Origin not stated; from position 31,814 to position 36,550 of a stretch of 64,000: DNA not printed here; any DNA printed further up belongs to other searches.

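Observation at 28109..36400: Minus-strand operon: giant kinase/cyclase-like/STAND-NTPase/TPR protein, patatin phospholipase, membrane Ser/Thr kinase, TPR membrane protein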

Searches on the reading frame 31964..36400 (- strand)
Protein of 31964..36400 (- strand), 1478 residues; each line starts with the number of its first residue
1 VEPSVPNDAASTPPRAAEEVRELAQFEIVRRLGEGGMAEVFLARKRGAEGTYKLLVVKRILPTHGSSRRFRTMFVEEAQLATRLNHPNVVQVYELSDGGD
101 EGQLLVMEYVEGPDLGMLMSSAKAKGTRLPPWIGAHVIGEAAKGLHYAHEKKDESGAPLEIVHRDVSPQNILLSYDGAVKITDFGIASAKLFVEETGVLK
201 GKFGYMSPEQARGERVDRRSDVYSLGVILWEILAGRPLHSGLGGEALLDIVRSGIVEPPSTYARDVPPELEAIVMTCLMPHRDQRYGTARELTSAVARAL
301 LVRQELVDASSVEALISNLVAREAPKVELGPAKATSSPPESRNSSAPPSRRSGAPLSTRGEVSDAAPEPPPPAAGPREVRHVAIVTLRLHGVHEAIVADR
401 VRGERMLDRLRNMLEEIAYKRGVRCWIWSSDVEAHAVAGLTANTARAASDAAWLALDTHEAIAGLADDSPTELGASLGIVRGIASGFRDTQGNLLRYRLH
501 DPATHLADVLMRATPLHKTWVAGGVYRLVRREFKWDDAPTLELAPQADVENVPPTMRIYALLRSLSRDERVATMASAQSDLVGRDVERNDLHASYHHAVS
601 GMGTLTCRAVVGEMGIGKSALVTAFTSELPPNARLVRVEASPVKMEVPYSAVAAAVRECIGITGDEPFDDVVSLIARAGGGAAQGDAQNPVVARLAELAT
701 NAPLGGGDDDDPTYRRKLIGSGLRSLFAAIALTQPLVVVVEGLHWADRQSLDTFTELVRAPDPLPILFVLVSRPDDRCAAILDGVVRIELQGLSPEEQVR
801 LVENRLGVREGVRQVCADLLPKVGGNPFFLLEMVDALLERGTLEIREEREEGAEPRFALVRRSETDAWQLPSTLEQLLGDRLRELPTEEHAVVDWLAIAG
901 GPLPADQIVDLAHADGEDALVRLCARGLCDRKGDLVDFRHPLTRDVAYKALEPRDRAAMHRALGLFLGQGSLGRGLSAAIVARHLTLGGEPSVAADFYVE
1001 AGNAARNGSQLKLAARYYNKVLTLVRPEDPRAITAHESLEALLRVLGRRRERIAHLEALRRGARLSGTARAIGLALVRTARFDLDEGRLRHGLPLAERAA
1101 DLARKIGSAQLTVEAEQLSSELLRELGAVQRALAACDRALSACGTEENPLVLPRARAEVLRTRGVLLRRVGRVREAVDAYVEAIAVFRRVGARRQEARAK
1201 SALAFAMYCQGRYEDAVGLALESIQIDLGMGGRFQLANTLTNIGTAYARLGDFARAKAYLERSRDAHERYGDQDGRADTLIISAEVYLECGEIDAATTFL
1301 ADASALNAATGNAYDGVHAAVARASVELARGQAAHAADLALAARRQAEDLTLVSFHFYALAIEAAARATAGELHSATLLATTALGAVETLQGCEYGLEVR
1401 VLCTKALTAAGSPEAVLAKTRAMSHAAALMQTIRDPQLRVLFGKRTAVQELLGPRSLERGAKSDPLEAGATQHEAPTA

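Call 7: search_protein_families(library=pfam, proteins=[window:31964-36400:-], max_evalue=0.01)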
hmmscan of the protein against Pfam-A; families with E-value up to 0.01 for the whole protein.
window:31964-36400:- (1478 aa): 9 families
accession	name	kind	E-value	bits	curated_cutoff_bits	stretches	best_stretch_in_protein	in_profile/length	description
PF00069.31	Pkinase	-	6.1e-37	127.9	31.7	1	26-289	1-255/263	Protein kinase domain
PF07714.23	PK_Tyr_Ser-Thr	-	4.2e-32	111.9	23.1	1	27-286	2-249/258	Protein tyrosine and serine/threonine kinase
PF13191.12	AAA_16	-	7.1e-17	62.8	32.6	1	581-769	2-167/167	AAA ATPase domain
PF13424.12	TPR_12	-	7.9e-13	48.8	30.1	2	1236-1306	2-74/77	Tetratricopeptide repeat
PF07719.23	TPR_2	-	4.2e-11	42.5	27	0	1238-1263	2-27/34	Tetratricopeptide repeat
PF00515.34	TPR_1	-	2.9e-08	33.6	27.8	0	1237-1262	1-26/34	Tetratricopeptide repeat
PF13374.12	TPR_10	-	3e-07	30.7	27.5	1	1237-1269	2-34/42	Tetratricopeptide repeat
PF13181.12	TPR_8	-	1.2e-05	25.5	25.7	0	1238-1262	2-26/34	Tetratricopeptide repeat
PF13176.12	TPR_7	-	0.0039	17.6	27.9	0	1239-1262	1-24/36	Tetratricopeptide repeat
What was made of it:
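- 31964..36400 (-): Giant gene (1478 aa): Hanks Ser/Thr kinase, pseudo-cyclase, AAA_16/STAND NTPase and TPR array. It is PknK-like. Pfam domains (call 7).
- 35534..36325 (-): Kinase domain, residues 26-289. It is predicted to be active. Pkinase E 6.1e-37 (call 7).
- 34094..34660 (-): STAND (AAA_16) NTPase core, residues 581-769, with the sensor-1 and GxP motifs just beyond it. AAA_16 E 7.1e-17 (call 7).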

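Call 8: search_protein_families(library=padloc, proteins=[window:31964-36400:-], max_evalue=0.01)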
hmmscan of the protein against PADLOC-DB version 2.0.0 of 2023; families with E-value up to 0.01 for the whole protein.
window:31964-36400:- (1478 aa): 33 families (the best 25 are shown)
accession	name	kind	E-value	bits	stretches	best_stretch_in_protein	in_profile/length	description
PDLC04042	PD-T4-6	-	8.4e-60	200.9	1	25-305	10-278/292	-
PDLC04061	PD-T4-6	-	1.2e-58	197.9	1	22-352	14-335/510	-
PDLC04138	mad6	-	1.8e-58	197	1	24-304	51-318/659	mads_6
PDLC04053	PD-T4-6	-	1.6e-57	193.3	1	22-304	7-276/311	-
PDLC04054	PD-T4-6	-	6.8e-55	184.9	1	24-311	10-286/347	-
PDLC04060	PD-T4-6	-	4e-52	175.7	1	25-298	9-268/486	-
PDLC04040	PD-T4-6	-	7.9e-50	168.1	1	32-304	2-270/547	-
PDLC04047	PD-T4-6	-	4.3e-48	162.1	1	24-304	10-277/327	-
PDLC04043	PD-T4-6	-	1e-47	161.3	1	22-333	13-311/452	-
PDLC04052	PD-T4-6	-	2.4e-47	160.3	1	25-319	10-297/496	-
PDLC04057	PD-T4-6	-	3.5e-47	159.4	1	25-303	9-274/443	-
PDLC04039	PD-T4-6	-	6.8e-47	158.5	1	24-367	14-351/458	-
PDLC04041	PD-T4-6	-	1e-43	148.2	1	25-310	29-294/443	-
PDLC04048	PD-T4-6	-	6.7e-42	142.1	1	25-301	11-274/354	-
PDLC04064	PD-T4-6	-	5e-38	129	1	20-297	16-278/369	-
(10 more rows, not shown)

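Call 11: find_homologous_proteins(query=window:31964-36400:-, max_evalue=1e-20)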
Query window:31964-36400:- (1478 aa): 5939 proteins with E <= 1e-20 among 8000 candidates; the best 120 are listed.
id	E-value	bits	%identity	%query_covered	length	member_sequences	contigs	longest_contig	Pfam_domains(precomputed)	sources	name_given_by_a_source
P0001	0.0e+0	3230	100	100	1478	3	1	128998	PF07714.24,PF00069.32,PF00515.35,PF13424.13,PF13181.13,PF07719.24,PF13191.13,PF13374.13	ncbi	-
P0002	0.0e+0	2518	79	98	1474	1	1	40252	PF07714.24,PF00069.32,PF00515.35,PF13424.13,PF07719.24,PF13191.13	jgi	jgi:serine/threonine protein kinase/tetratricopeptide (TPR) repeat protein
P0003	0.0e+0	2498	79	97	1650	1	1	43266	PF07714.24,PF00069.32,PF00515.35,PF13424.13,PF07719.24,PF13191.13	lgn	-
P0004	0.0e+0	2402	77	98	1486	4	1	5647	PF07714.24,PF00069.32,PF00515.35,PF13424.13,PF07719.24,PF13191.13,PF13374.13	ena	-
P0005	0.0e+0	2138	69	99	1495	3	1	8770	PF14559.13,PF07714.24,PF00069.32,PF00515.35,PF13424.13,PF14938.13,PF13181.13,PF07719.24,PF13191.13,PF13374.13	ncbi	ncbi:MAG: protein kinase [Polyangiaceae bacterium]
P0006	0.0e+0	2126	69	97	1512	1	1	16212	PF07714.24,PF00069.32,PF00515.35,PF13424.13,PF07719.24,PF13191.13,PF13374.13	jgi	jgi:eukaryotic-like serine/threonine-protein kinase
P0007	0.0e+0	2119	69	96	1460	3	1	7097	PF07714.24,PF00069.32,PF17874.8,PF00515.35,PF13424.13,PF07719.24,PF13191.13,PF13374.13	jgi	jgi:serine/threonine protein kinase/tetratricopeptide (TPR) repeat protein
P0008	0.0e+0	2118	69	97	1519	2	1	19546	PF07714.24,PF00069.32,PF13424.13,PF07719.24,PF13191.13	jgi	-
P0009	0.0e+0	2097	67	97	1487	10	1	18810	PF07714.24,PF00069.32,PF00515.35,PF13424.13,PF07719.24,PF13191.13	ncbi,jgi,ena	jgi:serine/threonine protein kinase/tetratricopeptide (TPR) repeat protein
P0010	0.0e+0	2092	68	97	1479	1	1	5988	PF07714.24,PF00069.32,PF00515.35,PF13424.13,PF07719.24,PF13191.13,PF13374.13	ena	-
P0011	0.0e+0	2091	69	96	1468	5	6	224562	PF14559.13,PF07714.24,PF00069.32,PF00515.35,PF13424.13,PF14938.13,PF07719.24,PF13191.13,PF13374.13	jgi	jgi:serine/threonine protein kinase/tetratricopeptide (TPR) repeat protein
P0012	0.0e+0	2089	68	98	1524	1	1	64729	PF07714.24,PF00069.32,PF00515.35,PF12895.14,PF13424.13,PF14938.13,PF13181.13,PF07719.24,PF13191.13,PF13374.13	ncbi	-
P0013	0.0e+0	2085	67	97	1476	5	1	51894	PF07714.24,PF00069.32,PF00515.35,PF13424.13,PF07719.24,PF13191.13,PF13374.13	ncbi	-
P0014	0.0e+0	2085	66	97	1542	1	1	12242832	PF07714.24,PF00069.32,PF00515.35,PF13424.13,PF07719.24,PF13191.13,PF13374.13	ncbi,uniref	ncbi:serine/threonine-protein kinase PknK [Pendulispora albinea]|uniref:Protein kinase n=1 Tax=Pendu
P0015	0.0e+0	2076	67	97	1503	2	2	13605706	PF07714.24,PF00069.32,PF17874.8,PF00515.35,PF13424.13,PF14938.13,PF13432.13,PF07719.24,PF13191.13,PF13374.13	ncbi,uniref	ncbi:protein kinase [Pendulispora rubella]|uniref:Protein kinase n=1 Tax=Pendulispora rubella TaxID=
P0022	0.0e+0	2027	67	96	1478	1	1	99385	PF07714.24,PF00069.32,PF00515.35,PF13424.13,PF07719.24,PF13191.13,PF13374.13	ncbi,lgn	-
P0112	0.0e+0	1885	63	98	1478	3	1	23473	PF07714.24,PF00069.32,PF00515.35,PF13424.13,PF07719.24,PF13191.13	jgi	jgi:eukaryotic-like serine/threonine-protein kinase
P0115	0.0e+0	1883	63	97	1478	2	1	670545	PF07714.24,PF00069.32,PF00515.35,PF13424.13,PF07719.24,PF13191.13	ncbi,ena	-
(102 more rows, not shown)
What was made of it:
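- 31964..36400 (-): There are 120 full-length orthologues at 62-100% identity (call 11).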

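Call 12: find_encoding_contigs(protein=P0001, flank=10000, max_places=3)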
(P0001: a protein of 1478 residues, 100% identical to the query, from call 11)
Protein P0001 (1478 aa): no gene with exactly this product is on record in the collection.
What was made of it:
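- Tried and rejected: The exact-sequence look-up of the source contig failed (call 12).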

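Call 13: find_encoding_contigs(protein=P0014, flank=10000, max_places=3)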
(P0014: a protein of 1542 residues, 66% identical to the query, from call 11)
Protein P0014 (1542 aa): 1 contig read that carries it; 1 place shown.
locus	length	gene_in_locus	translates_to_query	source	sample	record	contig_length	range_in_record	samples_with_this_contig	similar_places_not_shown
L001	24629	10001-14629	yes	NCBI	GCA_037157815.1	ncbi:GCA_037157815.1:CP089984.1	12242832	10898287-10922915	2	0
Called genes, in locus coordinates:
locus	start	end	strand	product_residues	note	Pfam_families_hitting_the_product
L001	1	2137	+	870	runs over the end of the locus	PF07969:Amidohydro_3, PF01979:Amidohydro_1, PF02412:TSP_3 (faint)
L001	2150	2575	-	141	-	-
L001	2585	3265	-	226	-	-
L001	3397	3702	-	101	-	PF02325:CCB3_YggT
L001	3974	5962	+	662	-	PF00069:Pkinase, PF07714:PK_Tyr_Ser-Thr, PF03109:ABC1 (weak), PF01636:APH (weak)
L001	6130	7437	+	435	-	PF00365:PFK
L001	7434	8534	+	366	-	PF08448:PAS_4, PF00512:HisKA, PF02518:HATPase_c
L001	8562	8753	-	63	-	-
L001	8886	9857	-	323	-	PF04754:Transposase_31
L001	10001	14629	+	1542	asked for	PF00069:Pkinase, PF07714:PK_Tyr_Ser-Thr, PF13374:TPR_10 (faint), PF13191:AAA_16, PF00515:TPR_1 (faint), PF07719:TPR_2 (faint), PF13424:TPR_12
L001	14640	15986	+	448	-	PF01734:Patatin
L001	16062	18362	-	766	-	-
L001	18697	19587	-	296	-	PF00126:HTH_1, PF09339:HTH_IclR (faint), PF03466:LysR_substrate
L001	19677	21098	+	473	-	PF06609:TRI12, PF00083:Sugar_tr, PF07690:MFS_1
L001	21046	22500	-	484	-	PF00069:Pkinase, PF03109:ABC1 (faint), PF07714:PK_Tyr_Ser-Thr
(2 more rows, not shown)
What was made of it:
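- Pendulispora (call 13).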

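Call 22: search_protein_families(library=ncbifam, proteins=[window:31964-36400:-], max_evalue=0.01)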
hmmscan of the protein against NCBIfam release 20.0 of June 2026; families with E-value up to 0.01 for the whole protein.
window:31964-36400:- (1478 aa): 13 families
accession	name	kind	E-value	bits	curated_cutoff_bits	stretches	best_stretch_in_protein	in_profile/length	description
NF033483.0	PknB_PASTA_kin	equivalog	2e-62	212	450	1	26-312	9-279/563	Stk1 family PASTA domain-containing Ser/Thr kinase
TIGR03903.1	TOMM_kin_cyc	equivalog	4.4e-47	160.6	705.75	2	575-1143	477-1046/1267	TOMM system kinase/cyclase fusion protein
NF047741.1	antiphage_MADS6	equivalog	1.7e-31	109.4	460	2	137-304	304-465/612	methylation-associated defense system protein kinase MAD6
NF052427.1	StpK7MSMEG_1200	equivalog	3e-30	105.3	900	1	22-311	5-280/601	serine/threonine protein kinase StpK7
NF009651.0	PRK13184.1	equivalog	4e-27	94.6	839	1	24-300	2-291/932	serine/threonine-protein kinase PknD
NF033442.0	BREX_PglW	equivalog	2.9e-15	55.1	990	2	70-307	253-491/1391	BREX system serine/threonine kinase PglW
NF011463.0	PRK14879.1-4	equivalog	4e-08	33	188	1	17-198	9-171/237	Kae1-associated kinase Bud32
NF038151.1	lanthi_synth_III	equivalog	1.7e-07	30.1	575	1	76-233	272-423/833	class III lanthionine synthetase LanKC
NF041717.1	HaaA_phane_TPR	equivalog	2e-05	22.9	1125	1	1052-1428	492-864/882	cyclophane-containing RiPP biosynthesis TPR protein HaaT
NF043056.1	T4SS_LegK1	equivalog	7.1e-05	21.6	550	1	160-230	209-281/516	Dot/Icm T4SS effector kinase LegK1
TIGR03724.2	arch_bud32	equivalog_domain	0.00047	19.7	125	1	77-198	43-142/193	KEOPS complex kinase/ATPase Bud32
NF041408.1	XopAU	subfamily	0.0059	16.2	450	0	161-244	349-426/498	XopAU family type III secretion system effector serine/threonine kinase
NF003420.0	PRK04841.1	equivalog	0.008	14.2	537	0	1082-1216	500-631/903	HTH-type transcriptional regulator MalT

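Call 39: search_solved_structures(query=window:31964-36400:-, max_evalue=1e-10)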
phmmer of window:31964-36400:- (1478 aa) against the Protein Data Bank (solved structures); distinct sequences matched with E-value up to 1e-10: 917 (the best 60 are shown).
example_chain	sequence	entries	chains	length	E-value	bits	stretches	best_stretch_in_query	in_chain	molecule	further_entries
3f69_A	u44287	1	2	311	5.3e-37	130.5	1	25-298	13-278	Serine/threonine-protein kinase pknB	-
3f61_A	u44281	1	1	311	5.9e-37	130.3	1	25-298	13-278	Serine/threonine-protein kinase pknB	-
6i2p_A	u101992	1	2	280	9.8e-37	129.6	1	25-298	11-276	Serine/threonine-protein kinase PknB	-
5u94_A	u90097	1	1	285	1.1e-36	129.4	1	25-298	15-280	Serine/threonine-protein kinase PknB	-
1o6y_A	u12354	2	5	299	1.1e-36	129.4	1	25-298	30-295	SERINE/THREONINE-PROTEIN KINASE PKNB | Probable serine/threonine-protein kinase pknB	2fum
6b2p_A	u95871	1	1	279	1.1e-36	129.4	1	25-298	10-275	Serine/threonine-protein kinase PknB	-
1mru_A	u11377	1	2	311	1.3e-36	129.2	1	25-298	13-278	Probable serine/threonine-protein kinase pknB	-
3ori_A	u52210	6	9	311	1.4e-36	129.1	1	25-298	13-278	Serine/threonine protein kinase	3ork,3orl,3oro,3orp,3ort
3orm_A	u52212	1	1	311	3.2e-36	127.9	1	25-298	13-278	Serine/threonine protein kinase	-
4eqm_A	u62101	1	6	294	2.6e-31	111.6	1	25-299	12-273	Protein kinase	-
9ymt_A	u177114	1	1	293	2.6e-31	111.6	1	25-299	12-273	Serine/Threonine Kinase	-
9ruj_A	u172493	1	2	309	1.1e-30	109.6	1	25-294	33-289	Serine/threonine-protein kinase StkP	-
9ruk_A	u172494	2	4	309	4.6e-30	107.5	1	25-294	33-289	Serine/threonine-protein kinase StkP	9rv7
9ru3_A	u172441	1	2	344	4.6e-30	107.5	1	25-299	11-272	Serine/threonine-protein kinase StkP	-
9tmq_A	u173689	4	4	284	3.7e-28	101.2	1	25-299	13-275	Serine/threonine-protein kinase PknA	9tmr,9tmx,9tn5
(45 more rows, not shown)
